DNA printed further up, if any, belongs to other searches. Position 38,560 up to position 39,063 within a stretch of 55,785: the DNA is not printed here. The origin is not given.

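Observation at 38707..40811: SPFH protein with duplicated N-terminal domain followed by three tandem small basic ORFs, two of them paralogs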

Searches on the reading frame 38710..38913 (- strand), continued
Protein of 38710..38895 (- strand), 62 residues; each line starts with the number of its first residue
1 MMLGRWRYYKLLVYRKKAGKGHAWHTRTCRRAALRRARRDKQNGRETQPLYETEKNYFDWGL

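Call 104: search_protein_families(library=phrogs, proteins=[window:38710-38895:-, L108:5403-6356:+, L108:6371-6817:+, L108:4456-4911:+], max_evalue=1)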
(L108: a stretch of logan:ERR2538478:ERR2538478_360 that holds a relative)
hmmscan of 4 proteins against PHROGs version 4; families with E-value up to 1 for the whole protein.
seq(62 aa): 0 families

L108:5403-6356:+ (317 aa): 5 families
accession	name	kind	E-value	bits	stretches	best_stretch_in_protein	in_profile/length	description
phrog_200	-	other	2.4e-48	166.2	1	56-316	77-361/379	lipoprotein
phrog_35485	-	unknown function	0.016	16.4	1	242-282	7-48/66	-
phrog_23465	-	unknown function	0.051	14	1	4-44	50-90/211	-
phrog_2021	-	unknown function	0.2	12.9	1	221-301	1-73/123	-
phrog_5566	-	unknown function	0.3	11.7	0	146-185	100-141/185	-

L108:6371-6817:+ (148 aa): 1 family
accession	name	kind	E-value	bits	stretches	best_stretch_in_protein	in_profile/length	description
phrog_29057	-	unknown function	0.34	11.3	0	10-36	5-31/209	-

L108:4456-4911:+ (151 aa): 2 families
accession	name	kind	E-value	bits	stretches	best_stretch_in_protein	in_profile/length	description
phrog_10968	-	unknown function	0.073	13.8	1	55-74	11-30/43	-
phrog_7736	-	unknown function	0.29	12.2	1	90-103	13-26/38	-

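Call 105: search_dna_similar(query=L108:5403-6356:+, collection=phages, mode=protein, max_evalue=1e-10, max_rows=40, rows=spread)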
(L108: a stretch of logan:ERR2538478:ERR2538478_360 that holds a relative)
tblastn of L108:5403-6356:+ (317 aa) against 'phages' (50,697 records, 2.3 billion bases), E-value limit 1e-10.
Records with a match: 325; places in all: 325; records where one place covers at least 80% of the query: 28.
Best place of each record, by identity: <60% 325.
By first word of the organism name: Mycobacterium 257; Streptomyces 47; Gordonia 15; Rhodococcus 5; Mycolicibacterium 1.
By host as written in the record: Mycobacterium smegmatis mc2 155 175; Mycobacterium smegmatis mc#155 29; Streptomyces griseus ATCC 10137 17; Gordonia terrae 3612 14; Streptomyces lividans JI 1326 13; Streptomyces viridochromogenes DSM40736 8; Mycobacterium smegmatis mc2155 7; Mycobacterium sp. 7; and 37 more.
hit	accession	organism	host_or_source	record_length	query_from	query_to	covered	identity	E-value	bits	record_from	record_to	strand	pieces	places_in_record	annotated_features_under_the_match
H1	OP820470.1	Gordonia phage Mareelih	Gordonia terrae CAG3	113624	61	307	78%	43.3%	4e-54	195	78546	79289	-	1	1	123: band-7-like membrane protein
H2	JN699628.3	Mycobacterium phage Bongo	Mycobacterium smegmatis mc2 155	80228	46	307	83%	39.2%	1e-46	174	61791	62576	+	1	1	116: band-7-like membrane protein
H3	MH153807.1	Rhodococcus phage Peregrin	Rhodococcus erythropolis RIA 643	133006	68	306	75%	41.9%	1e-55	200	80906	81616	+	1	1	142: band-7-like membrane protein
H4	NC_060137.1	Gordonia phage Syleon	Gordonia terrae 3612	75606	67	306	76%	41.2%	6e-49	180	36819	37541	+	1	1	54: lipoprotein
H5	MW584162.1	Mycobacterium phage prophi104-2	Mycobacterium abscessus GD104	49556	56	298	77%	39.8%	1e-45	171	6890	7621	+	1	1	14: band-7-like membrane protein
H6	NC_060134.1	Gordonia phage Octobien14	Gordonia terrae 3612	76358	67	306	76%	39.9%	3e-48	178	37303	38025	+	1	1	54: lipoprotein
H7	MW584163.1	Mycobacterium phage prophiGD51-1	Mycobacterium abscessus GD51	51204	56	298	77%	39.0%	1e-44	167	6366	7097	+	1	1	13: band-7-like membrane protein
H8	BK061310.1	Mycobacterium phage prophiFVLQ01-1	Mycobacteroides abscessus subsp. ...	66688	68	315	78%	36.0%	2e-39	153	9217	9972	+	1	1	16: membrane protein, Band-7 -like | 17: MazG-like nucleotide pyrophosphohydrolase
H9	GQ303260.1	Mycobacterium phage ET08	Mycobacterium smegmatis mc2 155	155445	63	312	79%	35.3%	9e-40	154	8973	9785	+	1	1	24: hypothetical protein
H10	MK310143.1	Mycobacterium phage Dietrick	Mycobacterium smegmatis mc2 155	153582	63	312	79%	35.3%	9e-40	154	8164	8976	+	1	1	24: band-7-like membrane protein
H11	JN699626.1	Mycobacterium phage MoMoMixon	Mycobacterium smegmatis mc2 155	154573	63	312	79%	35.3%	9e-40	154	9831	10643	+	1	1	30: band-7-like membrane protein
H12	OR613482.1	Mycobacterium phage StubbySaigey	Mycobacterium smegmatis mc2 155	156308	63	312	79%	35.3%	9e-40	154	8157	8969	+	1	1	28: band-7-like membrane protein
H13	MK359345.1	Mycobacterium phage QBert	Mycobacterium smegmatis mc2 155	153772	63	312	79%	35.3%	1e-39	154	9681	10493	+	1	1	27: hypothetical protein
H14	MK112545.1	Mycobacterium phage Khaleesi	Mycobacterium smegmatis mc2 155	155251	63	312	79%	35.3%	1e-39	154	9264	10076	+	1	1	28: hypothetical protein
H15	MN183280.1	Mycobacterium phage LolaVinca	Mycobacterium smegmatis mc2 155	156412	63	312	79%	35.3%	1e-39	153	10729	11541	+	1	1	32: band-7-like membrane protein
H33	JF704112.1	Mycobacterium phage Send513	Mycobacterium smegmatis mc2 155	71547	45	301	81%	32.2%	5e-33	134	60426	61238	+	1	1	78: band-7-like membrane protein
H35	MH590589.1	Streptomyces phage SparkleGoddess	Streptomyces griseus ATCC 10137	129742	60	311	79%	27.5%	5e-16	84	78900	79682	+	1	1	134: band-7-like membrane protein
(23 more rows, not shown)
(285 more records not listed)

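Call 106: get_annotated_region(hit=H5, flank=3000)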
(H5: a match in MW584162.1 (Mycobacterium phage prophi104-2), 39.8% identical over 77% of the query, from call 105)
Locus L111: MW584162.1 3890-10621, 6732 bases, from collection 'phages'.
description: Mycobacterium phage prophi104-2, complete genome.
organism: Mycobacterium phage prophi104-2 (NCBI taxid 2813211)
taxonomy: Viruses; Duplodnaviria; Heunggongvirae; Uroviricota; Caudoviricetes
host: Mycobacterium abscessus GD104; source: -; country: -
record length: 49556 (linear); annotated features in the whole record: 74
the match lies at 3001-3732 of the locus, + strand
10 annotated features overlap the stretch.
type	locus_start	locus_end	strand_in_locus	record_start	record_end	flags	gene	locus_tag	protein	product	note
CDS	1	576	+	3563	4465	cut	10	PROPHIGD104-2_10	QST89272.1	RecE-like exonuclease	-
CDS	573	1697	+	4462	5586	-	11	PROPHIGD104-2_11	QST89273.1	RecT-like ssDNA binding protein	-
CDS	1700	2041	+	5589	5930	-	12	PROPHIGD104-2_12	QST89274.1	hypothetical protein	-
CDS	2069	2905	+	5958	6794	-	13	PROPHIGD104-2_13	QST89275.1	hypothetical protein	-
CDS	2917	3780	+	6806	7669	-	14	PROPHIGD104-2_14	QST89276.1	band-7-like membrane protein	-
CDS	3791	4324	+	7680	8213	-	15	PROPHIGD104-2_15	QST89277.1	DnaQ-like DNA polymerase III subunit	-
CDS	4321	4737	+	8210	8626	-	16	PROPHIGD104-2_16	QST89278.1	helix-turn-helix DNA binding domain protein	-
CDS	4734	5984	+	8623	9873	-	17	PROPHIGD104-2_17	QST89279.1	DNA methylase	-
CDS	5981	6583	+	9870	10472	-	18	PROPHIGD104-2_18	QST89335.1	hypothetical protein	-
CDS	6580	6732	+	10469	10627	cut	19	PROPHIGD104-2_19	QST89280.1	hypothetical protein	-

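Call 107: get_annotated_region(hit=H2, flank=3000)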
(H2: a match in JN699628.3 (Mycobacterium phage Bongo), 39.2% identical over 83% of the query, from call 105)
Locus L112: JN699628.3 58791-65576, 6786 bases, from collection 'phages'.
description: Mycobacterium phage Bongo, complete genome.
organism: Mycobacterium phage Bongo (NCBI taxid 1088864)
taxonomy: Viruses; Duplodnaviria; Heunggongvirae; Uroviricota; Caudoviricetes; Vilmaviridae; Mclasvirinae; Bongovirus; Bongovirus bongo
host: Mycobacterium smegmatis mc2 155; source: soil; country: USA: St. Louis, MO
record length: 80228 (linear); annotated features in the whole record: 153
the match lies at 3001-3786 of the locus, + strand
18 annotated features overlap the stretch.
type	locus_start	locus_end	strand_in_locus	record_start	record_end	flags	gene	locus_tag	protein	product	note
CDS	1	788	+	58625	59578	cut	107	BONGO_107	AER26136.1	ribonucleotide reductase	NrdG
tRNA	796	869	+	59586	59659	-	108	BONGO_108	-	tRNA-Lys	gp108; tRNA-Lys(ctt)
tRNA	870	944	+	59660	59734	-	109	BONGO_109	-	tRNA-Ile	gp109; tRNA-Ile(gat)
tRNA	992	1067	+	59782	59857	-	110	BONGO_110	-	tRNA-Gly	gp110; tRNA-Gly(tcc)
tRNA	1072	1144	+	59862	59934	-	111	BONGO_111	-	tRNA-Val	gp111; tRNA-Val(tac)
tRNA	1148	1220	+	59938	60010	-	112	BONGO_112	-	tRNA-Thr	gp112; tRNA-Thr(agt)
tRNA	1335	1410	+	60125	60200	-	113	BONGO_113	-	tRNA-Asp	gp113; tRNA-Asp(gtc)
tRNA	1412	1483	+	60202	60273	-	114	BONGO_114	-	tRNA-Glu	gp114; tRNA-Glu(ctc)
CDS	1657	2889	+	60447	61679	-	115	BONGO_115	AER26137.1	RtcB-like RNA ligase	RtcB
CDS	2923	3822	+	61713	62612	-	116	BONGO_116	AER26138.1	band-7-like membrane protein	band-7 protein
CDS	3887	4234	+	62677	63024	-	117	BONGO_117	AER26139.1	MazG-like nucleotide pyrophosphohydrolase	MazG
CDS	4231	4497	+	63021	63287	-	118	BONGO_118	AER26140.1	hypothetical protein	-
CDS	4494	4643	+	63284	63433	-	119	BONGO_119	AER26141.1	hypothetical protein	-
CDS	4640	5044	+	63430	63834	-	120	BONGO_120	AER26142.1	hypothetical protein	-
CDS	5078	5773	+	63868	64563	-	121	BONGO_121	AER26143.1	hypothetical protein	-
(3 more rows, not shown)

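Call 108: get_annotated_region(hit=H1, flank=3000)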
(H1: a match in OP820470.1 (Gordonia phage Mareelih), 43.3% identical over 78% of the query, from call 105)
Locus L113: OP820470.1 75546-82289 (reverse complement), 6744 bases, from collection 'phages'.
description: Gordonia phage Mareelih, complete genome.
organism: Gordonia phage Mareelih (NCBI taxid 2998992)
taxonomy: Viruses; Duplodnaviria; Heunggongvirae; Uroviricota; Caudoviricetes; Forzavirus
host: Gordonia terrae CAG3; source: soil; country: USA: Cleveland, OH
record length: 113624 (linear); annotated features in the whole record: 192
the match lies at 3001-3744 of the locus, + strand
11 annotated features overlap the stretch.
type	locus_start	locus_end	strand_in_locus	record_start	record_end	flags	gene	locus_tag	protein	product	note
CDS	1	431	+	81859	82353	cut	127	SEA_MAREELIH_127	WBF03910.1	helix-turn-helix DNA binding domain protein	-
CDS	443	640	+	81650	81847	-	126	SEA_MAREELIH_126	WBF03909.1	hypothetical protein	-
CDS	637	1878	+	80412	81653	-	125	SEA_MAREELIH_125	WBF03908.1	glycosyltransferase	-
CDS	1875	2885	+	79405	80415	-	124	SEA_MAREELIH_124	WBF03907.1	hypothetical protein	-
CDS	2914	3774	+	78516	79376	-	123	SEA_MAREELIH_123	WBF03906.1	band-7-like membrane protein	-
CDS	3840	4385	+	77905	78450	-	122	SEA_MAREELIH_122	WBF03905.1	deoxyuridine triphosphatase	-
CDS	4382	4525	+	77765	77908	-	121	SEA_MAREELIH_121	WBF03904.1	hypothetical protein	-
CDS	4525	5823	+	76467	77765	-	120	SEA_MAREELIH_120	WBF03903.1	methyltransferase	-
CDS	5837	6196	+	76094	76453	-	119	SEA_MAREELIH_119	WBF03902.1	hypothetical protein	-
CDS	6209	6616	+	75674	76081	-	118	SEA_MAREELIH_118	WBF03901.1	WhiB family transcription factor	-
CDS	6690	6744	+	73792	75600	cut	117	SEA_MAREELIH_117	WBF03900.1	AAA-ATPase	-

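Call 109: get_annotated_region(hit=H3, flank=3000)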
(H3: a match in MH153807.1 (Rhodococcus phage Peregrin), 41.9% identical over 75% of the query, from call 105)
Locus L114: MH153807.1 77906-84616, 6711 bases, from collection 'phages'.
description: Rhodococcus phage Peregrin, complete genome.
organism: Rhodococcus phage Peregrin (NCBI taxid 2182361)
taxonomy: Viruses; Duplodnaviria; Heunggongvirae; Uroviricota; Caudoviricetes; Weaselvirus
host: Rhodococcus erythropolis RIA 643; source: soil; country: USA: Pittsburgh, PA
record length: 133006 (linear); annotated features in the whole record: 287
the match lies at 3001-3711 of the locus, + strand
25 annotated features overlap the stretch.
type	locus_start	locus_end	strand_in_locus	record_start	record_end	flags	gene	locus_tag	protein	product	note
CDS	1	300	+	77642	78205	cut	129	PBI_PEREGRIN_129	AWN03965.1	hypothetical protein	-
CDS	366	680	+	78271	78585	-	130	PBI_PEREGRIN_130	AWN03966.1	hypothetical protein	-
CDS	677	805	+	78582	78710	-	131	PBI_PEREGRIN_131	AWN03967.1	hypothetical protein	-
CDS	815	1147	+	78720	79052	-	132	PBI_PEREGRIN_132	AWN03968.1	hypothetical protein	-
CDS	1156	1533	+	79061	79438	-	133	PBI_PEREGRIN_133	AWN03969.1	hypothetical protein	-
tRNA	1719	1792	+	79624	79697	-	134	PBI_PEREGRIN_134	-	tRNA-Arg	tRNA-Arg(tct)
CDS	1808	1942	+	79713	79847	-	135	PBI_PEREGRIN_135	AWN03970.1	hypothetical protein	-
CDS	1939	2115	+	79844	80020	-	136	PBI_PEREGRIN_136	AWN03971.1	hypothetical protein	-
CDS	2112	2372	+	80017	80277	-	137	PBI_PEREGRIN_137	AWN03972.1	hypothetical protein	-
tRNA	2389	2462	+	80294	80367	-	138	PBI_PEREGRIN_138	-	tRNA-Lys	tRNA-Lys(ctt)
tRNA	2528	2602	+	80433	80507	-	139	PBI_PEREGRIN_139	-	tRNA-Arg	tRNA-Arg(acg)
tRNA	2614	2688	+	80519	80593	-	140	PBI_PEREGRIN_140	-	tRNA-Ile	tRNA-Ile(gat)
tRNA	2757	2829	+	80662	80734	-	141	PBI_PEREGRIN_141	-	tRNA-Phe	tRNA-Phe(gaa)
CDS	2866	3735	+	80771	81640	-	142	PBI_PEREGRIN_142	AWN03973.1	band-7-like membrane protein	-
CDS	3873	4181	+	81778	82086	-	143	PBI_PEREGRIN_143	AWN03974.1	hypothetical protein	-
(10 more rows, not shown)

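Call 110: get_annotated_region(hit=H4, flank=3000)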
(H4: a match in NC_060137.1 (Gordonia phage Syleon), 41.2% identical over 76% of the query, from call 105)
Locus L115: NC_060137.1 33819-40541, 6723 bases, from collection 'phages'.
description: Gordonia phage Syleon, complete genome.
organism: Gordonia phage Syleon (NCBI taxid 2653718)
taxonomy: Viruses; Duplodnaviria; Heunggongvirae; Uroviricota; Caudoviricetes; Deeyouvirinae; Octobienvirus; Octobienvirus syleon
host: Gordonia terrae 3612; source: soil; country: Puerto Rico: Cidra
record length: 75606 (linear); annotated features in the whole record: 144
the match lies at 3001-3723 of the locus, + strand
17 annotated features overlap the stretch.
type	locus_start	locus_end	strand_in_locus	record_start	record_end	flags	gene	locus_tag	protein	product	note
CDS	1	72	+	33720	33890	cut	44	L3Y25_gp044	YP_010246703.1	hypothetical protein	-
CDS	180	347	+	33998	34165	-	45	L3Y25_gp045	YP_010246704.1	hypothetical protein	-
CDS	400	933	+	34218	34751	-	46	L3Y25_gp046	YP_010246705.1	hypothetical protein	-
CDS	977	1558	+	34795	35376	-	47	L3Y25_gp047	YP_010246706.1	hypothetical protein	-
CDS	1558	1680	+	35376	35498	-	48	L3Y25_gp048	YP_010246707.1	hypothetical protein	-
CDS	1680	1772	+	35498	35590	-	49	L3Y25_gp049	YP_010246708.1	hypothetical protein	-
CDS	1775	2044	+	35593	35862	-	50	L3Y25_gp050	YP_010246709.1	hypothetical protein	-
CDS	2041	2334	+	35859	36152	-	51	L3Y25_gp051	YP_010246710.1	hypothetical protein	-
CDS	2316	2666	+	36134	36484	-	52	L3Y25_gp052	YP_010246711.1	hypothetical protein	-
CDS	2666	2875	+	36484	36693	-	53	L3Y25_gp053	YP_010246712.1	hypothetical protein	-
CDS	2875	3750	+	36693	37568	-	54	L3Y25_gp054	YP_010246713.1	lipoprotein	membrane protein, Band-7 -like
CDS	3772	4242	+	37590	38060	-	55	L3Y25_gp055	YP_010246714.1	nucleotide pyrophosphohydrolase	MazG-like nucleotide pyrophosphohydrolase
CDS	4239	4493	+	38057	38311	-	56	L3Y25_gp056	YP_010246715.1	hypothetical protein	-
CDS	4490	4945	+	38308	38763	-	57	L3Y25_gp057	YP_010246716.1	hypothetical protein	-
CDS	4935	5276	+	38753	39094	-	58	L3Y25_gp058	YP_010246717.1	hypothetical protein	-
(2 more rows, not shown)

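Call 111: get_annotated_region(hit=H8, flank=3000)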
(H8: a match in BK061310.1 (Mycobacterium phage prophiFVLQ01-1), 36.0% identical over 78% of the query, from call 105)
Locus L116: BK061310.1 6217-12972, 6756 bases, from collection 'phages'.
description: TPA_asm: Mycobacterium phage prophiFVLQ01-1, complete genome.
organism: Mycobacterium phage prophiFVLQ01-1 (NCBI taxid 2962750)
taxonomy: Viruses; Duplodnaviria; Heunggongvirae; Uroviricota; Caudoviricetes
host: Mycobacteroides abscessus subsp. bolletii strain 875; source: -; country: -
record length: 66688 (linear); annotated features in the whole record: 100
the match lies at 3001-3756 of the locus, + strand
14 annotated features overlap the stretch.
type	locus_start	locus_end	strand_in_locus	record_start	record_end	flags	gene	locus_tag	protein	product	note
CDS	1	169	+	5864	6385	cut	10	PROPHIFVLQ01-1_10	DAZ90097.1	DnaQ-like (DNA polymerase III subunit)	-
CDS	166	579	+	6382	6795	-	11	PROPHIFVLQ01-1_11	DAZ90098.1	hypothetical protein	-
CDS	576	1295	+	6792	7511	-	12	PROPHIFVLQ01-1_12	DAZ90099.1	helix-turn-helix DNA binding domain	-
CDS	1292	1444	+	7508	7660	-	13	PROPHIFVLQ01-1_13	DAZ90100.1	hypothetical protein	-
CDS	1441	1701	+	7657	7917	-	14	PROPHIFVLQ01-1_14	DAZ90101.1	hypothetical protein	-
CDS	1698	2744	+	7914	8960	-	15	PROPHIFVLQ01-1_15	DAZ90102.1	Cas4 family exonuclease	-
CDS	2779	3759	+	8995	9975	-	16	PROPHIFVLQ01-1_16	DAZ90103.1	membrane protein, Band-7 -like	-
CDS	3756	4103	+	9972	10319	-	17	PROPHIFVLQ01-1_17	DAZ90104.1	MazG-like nucleotide pyrophosphohydrolase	-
CDS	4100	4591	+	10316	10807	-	18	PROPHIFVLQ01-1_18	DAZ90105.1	hypothetical protein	-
CDS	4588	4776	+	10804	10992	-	19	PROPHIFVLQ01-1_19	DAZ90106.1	hypothetical protein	-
CDS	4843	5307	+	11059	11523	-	20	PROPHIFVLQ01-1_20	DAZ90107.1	hypothetical protein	-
CDS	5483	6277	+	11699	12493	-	21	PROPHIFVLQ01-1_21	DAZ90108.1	antirepressor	-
CDS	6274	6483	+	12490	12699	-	22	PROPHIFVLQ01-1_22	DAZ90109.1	hypothetical protein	-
CDS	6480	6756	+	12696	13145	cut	23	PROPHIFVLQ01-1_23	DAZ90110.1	hypothetical protein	-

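Call 112: get_annotated_region(hit=H10, flank=3000)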
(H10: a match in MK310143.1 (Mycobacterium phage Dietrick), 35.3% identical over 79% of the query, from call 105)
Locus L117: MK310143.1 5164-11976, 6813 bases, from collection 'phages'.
description: Mycobacterium phage Dietrick, complete genome.
organism: Mycobacterium phage Dietrick (NCBI taxid 2500801)
taxonomy: Viruses; Duplodnaviria; Heunggongvirae; Uroviricota; Caudoviricetes; Ceeclamvirinae; Bixzunavirus
host: Mycobacterium smegmatis mc2 155; source: soil; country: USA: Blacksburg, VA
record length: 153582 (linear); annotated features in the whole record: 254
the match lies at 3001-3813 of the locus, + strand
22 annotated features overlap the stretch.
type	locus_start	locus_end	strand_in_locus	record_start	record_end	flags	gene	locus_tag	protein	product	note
CDS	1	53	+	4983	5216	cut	14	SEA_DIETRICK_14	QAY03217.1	hypothetical protein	-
CDS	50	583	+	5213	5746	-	15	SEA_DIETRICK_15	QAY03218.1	histidine triad nucleotide binding protein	-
CDS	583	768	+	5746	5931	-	16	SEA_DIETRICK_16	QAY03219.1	hypothetical protein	-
CDS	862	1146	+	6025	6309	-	17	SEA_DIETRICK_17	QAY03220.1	hypothetical protein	-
CDS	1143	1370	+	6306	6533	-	18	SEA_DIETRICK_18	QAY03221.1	hypothetical protein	-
CDS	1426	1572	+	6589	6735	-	19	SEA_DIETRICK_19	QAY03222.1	hypothetical protein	-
CDS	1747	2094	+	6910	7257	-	20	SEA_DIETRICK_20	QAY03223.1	hypothetical protein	-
CDS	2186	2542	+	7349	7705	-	21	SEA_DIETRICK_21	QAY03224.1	hypothetical protein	-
CDS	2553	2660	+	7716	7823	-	22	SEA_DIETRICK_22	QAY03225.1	hypothetical protein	-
CDS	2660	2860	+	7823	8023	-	23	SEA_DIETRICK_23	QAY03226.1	hypothetical protein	-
CDS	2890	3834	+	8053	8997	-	24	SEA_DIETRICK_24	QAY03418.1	band-7-like membrane protein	-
CDS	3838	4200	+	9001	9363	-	25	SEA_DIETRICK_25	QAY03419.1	hypothetical protein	-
CDS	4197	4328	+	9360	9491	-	26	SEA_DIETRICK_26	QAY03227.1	hypothetical protein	-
CDS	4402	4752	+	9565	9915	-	27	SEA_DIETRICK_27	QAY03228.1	hypothetical protein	-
CDS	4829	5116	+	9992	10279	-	28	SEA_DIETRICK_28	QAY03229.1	hypothetical protein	-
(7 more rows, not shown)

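Call 113: get_annotated_region(hit=H33, flank=3000)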
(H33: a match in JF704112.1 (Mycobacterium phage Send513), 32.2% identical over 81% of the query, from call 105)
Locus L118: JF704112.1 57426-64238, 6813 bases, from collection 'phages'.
description: Mycobacterium phage Send513, complete sequence.
organism: Mycobacterium phage Send513 (NCBI taxid 1034146)
taxonomy: Viruses; Duplodnaviria; Heunggongvirae; Uroviricota; Caudoviricetes; Papyrusvirus; Papyrusvirus send513
host: Mycobacterium smegmatis mc2 155; source: soil; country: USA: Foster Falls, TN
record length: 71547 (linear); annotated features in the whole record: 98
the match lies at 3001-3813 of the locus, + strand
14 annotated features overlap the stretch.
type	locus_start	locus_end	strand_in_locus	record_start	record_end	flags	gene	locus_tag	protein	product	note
CDS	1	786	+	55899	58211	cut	74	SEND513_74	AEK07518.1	DnaE-like DNA polymerase III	gp74; DnaE-like DNA polymerase III (alpha)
CDS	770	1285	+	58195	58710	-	75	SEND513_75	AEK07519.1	hypothetical protein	gp75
CDS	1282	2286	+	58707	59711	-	76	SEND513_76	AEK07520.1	thimidylate synthase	gp76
CDS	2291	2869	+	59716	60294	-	77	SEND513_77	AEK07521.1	hypothetical protein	gp77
CDS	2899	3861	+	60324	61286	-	78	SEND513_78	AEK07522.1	band-7-like membrane protein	gp78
CDS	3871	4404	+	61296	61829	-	79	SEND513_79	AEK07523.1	hypothetical protein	gp79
CDS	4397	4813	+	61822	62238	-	80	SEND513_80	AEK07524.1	hypothetical protein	gp80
CDS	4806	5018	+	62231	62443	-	81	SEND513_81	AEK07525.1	hypothetical protein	gp81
CDS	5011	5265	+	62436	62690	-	82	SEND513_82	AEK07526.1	hypothetical protein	gp82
CDS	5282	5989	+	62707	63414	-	83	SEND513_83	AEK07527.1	hypothetical protein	gp83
CDS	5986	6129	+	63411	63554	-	84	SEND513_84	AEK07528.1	hypothetical protein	gp84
CDS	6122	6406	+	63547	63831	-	85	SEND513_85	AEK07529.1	hypothetical protein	gp85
CDS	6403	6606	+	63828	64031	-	86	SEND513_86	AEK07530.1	hypothetical protein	gp86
CDS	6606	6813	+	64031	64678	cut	87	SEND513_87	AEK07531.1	hypothetical protein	gp87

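Call 114: get_annotated_region(hit=H35, flank=3000)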
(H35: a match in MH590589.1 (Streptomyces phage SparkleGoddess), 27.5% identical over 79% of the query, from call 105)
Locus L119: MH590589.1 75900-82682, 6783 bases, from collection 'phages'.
description: Streptomyces phage SparkleGoddess, complete genome.
organism: Streptomyces phage SparkleGoddess (NCBI taxid 2283305)
taxonomy: Viruses; Duplodnaviria; Heunggongvirae; Uroviricota; Caudoviricetes; Stanwilliamsviridae; Loccivirinae; Gilsonvirus; Gilsonvirus comrade
host: Streptomyces griseus ATCC 10137; source: soil; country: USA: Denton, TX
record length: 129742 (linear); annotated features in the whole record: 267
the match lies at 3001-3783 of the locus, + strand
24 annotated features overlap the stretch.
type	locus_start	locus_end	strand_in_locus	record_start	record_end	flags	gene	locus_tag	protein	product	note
CDS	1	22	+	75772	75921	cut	120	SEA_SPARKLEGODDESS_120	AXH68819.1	hypothetical protein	-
CDS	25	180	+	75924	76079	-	121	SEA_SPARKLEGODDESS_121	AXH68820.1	hypothetical protein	-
CDS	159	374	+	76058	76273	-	122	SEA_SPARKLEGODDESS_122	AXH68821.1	hypothetical protein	-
CDS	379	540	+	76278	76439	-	123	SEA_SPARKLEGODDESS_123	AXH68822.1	hypothetical protein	-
tRNA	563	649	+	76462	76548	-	124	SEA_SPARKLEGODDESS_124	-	tRNA-Tyr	tRNA-Tyr(gta)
tRNA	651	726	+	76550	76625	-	125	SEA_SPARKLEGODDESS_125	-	tRNA-His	tRNA-His(gtg)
tRNA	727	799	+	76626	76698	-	126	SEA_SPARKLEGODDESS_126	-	tRNA-Cys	tRNA-Cys(gca)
tRNA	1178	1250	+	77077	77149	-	127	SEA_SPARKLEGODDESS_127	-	tRNA-Asn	tRNA-Asn(gtt)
tRNA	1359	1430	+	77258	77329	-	128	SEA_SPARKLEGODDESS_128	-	tRNA-Arg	tRNA-Arg(tcg)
CDS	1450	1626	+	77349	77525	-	129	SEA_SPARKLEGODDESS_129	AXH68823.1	hypothetical protein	-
tRNA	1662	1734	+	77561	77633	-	130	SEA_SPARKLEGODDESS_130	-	tRNA-Arg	tRNA-Arg(cct)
tRNA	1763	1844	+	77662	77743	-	131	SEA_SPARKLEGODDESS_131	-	tRNA-Ser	tRNA-Ser(cga)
tmRNA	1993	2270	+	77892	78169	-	132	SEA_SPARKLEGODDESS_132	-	-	tmRNA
CDS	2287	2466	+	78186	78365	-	133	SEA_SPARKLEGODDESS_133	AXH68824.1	hypothetical protein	-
CDS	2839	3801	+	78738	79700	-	134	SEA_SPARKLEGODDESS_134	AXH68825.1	band-7-like membrane protein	membrane protein, Band-7 like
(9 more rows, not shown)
